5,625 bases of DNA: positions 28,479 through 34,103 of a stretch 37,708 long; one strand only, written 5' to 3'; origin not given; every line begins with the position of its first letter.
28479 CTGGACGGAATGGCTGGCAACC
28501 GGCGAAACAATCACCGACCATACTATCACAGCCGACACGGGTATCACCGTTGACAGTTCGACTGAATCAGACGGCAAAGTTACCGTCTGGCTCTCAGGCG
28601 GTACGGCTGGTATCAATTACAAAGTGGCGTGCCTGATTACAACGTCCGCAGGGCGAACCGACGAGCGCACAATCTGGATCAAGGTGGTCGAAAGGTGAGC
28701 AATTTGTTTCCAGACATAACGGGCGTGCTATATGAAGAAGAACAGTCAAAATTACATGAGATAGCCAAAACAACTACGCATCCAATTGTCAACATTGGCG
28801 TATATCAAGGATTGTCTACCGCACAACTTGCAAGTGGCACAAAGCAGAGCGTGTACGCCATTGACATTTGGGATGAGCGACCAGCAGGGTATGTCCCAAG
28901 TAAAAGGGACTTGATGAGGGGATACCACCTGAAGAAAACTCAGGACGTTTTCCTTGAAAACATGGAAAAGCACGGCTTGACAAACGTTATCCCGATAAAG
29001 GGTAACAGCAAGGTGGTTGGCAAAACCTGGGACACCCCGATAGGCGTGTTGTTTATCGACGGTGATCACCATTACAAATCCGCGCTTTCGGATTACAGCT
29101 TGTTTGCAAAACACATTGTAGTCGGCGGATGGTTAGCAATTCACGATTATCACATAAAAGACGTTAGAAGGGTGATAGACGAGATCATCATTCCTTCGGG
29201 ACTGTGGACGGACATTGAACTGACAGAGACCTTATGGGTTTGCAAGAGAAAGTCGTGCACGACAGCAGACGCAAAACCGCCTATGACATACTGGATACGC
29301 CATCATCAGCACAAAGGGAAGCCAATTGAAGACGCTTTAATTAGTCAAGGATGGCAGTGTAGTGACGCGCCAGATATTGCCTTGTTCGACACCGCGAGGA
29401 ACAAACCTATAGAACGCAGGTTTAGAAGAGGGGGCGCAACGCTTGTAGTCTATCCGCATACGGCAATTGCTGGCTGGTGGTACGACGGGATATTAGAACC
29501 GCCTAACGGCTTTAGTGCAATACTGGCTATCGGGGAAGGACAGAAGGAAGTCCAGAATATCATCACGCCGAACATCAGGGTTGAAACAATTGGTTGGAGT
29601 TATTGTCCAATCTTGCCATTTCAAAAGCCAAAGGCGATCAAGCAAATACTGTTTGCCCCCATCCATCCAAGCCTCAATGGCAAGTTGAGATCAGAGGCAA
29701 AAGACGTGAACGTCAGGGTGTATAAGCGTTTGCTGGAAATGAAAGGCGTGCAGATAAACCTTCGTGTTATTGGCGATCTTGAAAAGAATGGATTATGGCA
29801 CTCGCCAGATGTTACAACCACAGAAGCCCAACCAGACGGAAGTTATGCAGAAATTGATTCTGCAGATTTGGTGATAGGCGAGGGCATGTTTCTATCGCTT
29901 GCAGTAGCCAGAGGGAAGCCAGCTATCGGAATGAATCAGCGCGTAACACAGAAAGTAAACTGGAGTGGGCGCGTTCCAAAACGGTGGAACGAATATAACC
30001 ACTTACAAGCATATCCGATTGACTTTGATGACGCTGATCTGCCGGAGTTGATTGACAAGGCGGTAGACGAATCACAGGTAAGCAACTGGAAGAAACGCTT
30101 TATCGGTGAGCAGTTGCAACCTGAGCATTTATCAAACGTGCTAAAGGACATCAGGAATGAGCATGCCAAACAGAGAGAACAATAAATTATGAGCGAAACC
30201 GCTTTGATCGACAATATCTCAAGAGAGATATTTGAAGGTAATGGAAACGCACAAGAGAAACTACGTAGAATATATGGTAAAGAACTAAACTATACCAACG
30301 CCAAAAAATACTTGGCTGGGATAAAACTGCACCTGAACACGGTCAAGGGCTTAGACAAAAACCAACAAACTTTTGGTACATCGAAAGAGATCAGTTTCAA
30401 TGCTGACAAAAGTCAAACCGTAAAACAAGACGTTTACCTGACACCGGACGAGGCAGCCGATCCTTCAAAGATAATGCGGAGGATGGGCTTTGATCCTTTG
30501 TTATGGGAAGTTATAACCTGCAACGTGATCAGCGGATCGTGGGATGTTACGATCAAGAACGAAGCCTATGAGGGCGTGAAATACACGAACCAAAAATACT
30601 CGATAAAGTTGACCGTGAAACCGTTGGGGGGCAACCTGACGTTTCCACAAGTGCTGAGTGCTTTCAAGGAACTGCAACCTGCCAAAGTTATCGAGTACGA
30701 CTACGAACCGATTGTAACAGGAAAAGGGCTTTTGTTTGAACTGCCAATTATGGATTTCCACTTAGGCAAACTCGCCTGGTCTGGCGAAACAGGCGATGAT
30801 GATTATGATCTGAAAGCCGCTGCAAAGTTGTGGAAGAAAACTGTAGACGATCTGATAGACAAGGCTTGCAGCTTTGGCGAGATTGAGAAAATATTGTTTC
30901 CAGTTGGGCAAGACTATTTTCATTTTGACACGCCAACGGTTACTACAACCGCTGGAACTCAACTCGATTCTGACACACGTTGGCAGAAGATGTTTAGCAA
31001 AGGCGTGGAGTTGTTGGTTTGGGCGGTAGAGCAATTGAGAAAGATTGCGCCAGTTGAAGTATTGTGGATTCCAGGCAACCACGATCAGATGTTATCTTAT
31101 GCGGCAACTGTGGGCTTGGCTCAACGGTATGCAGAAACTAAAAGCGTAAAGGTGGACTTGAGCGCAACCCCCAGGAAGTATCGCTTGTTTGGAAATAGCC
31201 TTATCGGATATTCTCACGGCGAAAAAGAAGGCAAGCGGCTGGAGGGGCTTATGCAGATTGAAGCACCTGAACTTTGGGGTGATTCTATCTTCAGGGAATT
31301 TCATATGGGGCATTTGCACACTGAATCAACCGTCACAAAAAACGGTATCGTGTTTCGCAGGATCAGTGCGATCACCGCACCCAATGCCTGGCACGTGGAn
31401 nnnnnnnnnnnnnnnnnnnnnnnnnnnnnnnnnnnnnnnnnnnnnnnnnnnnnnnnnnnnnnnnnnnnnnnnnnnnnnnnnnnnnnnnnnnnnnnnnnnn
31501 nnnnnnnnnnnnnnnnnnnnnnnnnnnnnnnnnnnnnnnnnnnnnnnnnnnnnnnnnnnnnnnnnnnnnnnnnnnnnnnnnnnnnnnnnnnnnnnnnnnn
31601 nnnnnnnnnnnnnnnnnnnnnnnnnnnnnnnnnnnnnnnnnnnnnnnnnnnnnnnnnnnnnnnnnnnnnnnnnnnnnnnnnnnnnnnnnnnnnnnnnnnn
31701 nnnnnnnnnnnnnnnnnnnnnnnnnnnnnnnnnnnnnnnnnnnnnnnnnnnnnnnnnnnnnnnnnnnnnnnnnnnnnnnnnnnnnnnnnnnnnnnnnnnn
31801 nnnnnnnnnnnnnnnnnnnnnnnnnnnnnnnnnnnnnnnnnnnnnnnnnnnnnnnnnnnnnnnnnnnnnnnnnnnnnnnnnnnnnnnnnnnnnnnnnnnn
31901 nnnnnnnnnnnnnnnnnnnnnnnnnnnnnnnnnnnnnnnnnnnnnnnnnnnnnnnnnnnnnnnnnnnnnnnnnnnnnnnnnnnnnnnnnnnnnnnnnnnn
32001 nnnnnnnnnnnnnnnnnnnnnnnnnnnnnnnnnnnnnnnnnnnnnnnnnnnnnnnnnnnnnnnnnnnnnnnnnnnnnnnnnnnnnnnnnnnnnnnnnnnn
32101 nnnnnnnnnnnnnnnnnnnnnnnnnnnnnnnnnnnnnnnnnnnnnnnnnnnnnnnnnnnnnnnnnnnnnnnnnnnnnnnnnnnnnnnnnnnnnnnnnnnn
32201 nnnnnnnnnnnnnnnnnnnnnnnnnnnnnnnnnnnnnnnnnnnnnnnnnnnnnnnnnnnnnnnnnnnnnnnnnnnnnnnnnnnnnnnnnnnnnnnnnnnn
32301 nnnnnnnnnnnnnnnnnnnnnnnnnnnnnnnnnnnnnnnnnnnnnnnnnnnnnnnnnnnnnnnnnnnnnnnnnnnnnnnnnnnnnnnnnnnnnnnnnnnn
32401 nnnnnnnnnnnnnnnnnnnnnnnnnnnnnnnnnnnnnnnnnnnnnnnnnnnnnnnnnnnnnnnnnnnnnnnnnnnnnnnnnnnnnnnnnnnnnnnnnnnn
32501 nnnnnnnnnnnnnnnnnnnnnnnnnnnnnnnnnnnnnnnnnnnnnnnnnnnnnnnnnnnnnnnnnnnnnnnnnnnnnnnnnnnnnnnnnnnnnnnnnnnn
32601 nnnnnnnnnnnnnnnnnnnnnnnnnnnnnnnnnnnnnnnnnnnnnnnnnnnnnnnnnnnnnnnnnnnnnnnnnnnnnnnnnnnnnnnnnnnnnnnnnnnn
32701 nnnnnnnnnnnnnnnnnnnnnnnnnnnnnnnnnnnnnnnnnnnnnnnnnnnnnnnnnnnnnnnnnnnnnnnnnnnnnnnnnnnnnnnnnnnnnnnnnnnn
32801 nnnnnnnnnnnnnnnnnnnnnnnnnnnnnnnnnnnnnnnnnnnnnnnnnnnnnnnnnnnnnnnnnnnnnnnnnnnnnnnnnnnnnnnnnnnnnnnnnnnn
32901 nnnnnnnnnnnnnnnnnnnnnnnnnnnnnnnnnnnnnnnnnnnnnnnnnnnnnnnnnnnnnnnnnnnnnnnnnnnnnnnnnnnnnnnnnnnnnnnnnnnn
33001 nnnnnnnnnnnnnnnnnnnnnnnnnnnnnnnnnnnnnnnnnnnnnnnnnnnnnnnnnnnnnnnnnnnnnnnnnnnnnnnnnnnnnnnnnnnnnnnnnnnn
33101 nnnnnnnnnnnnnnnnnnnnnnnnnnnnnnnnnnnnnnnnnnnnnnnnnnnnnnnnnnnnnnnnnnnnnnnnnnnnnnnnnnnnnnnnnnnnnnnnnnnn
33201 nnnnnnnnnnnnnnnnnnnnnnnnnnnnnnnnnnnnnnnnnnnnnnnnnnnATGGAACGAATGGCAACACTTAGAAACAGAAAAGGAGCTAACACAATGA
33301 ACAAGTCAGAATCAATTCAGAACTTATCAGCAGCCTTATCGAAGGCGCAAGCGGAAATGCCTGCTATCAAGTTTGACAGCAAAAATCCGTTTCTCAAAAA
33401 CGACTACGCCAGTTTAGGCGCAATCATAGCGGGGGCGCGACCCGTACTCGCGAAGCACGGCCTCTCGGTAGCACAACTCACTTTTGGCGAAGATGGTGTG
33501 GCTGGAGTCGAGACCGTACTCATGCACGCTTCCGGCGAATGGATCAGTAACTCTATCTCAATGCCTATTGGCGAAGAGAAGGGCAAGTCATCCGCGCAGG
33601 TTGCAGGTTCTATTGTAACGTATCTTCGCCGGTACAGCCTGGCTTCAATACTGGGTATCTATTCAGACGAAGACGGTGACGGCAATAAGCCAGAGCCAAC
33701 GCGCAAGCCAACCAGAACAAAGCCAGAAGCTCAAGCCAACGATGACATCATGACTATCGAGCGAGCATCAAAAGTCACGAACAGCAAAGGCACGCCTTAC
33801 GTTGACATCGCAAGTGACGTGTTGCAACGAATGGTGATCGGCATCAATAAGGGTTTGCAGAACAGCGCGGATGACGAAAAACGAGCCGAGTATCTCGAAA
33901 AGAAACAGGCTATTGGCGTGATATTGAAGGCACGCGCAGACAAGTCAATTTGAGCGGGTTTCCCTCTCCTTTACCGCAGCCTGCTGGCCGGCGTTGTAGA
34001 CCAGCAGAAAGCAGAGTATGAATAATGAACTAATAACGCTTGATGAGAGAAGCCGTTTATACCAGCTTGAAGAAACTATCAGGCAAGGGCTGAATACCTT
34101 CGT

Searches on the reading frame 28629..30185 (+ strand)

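Call 9: search_protein_families(library=phrogs, proteins=[window:28629-30185:+], max_evalue=0.0001)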
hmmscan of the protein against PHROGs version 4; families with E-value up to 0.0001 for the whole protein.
window:28629-30185:+ (518 aa): 2 families
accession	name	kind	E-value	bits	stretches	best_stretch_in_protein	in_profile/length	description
phrog_2675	-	other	5.3e-20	72.4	1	8-207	273-479/599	DNA methyltransferase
phrog_1458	-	unknown function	9.9e-05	22.5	0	29-187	327-486/519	-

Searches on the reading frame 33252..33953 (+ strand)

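Call 77: search_protein_families(library=phrogs, proteins=[window:33252-33953:+], max_evalue=0.0001)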
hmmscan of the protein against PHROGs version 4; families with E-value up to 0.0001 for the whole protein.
window:33252-33953:+ (233 aa): 4 families
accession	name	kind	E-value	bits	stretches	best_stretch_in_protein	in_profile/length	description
phrog_155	-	DNA, RNA and nucleotide metabolism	1.6e-41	143.9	1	11-217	54-260/308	Erf-like ssDNA annealing protein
phrog_2324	-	DNA, RNA and nucleotide metabolism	4.8e-39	134.9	1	16-167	2-151/193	Erf-like ssDNA annealing protein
phrog_34817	-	unknown function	7.6e-19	69.1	1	17-187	4-186/291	-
phrog_10003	-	other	1.9e-10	41.6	1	79-158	105-182/297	recombinase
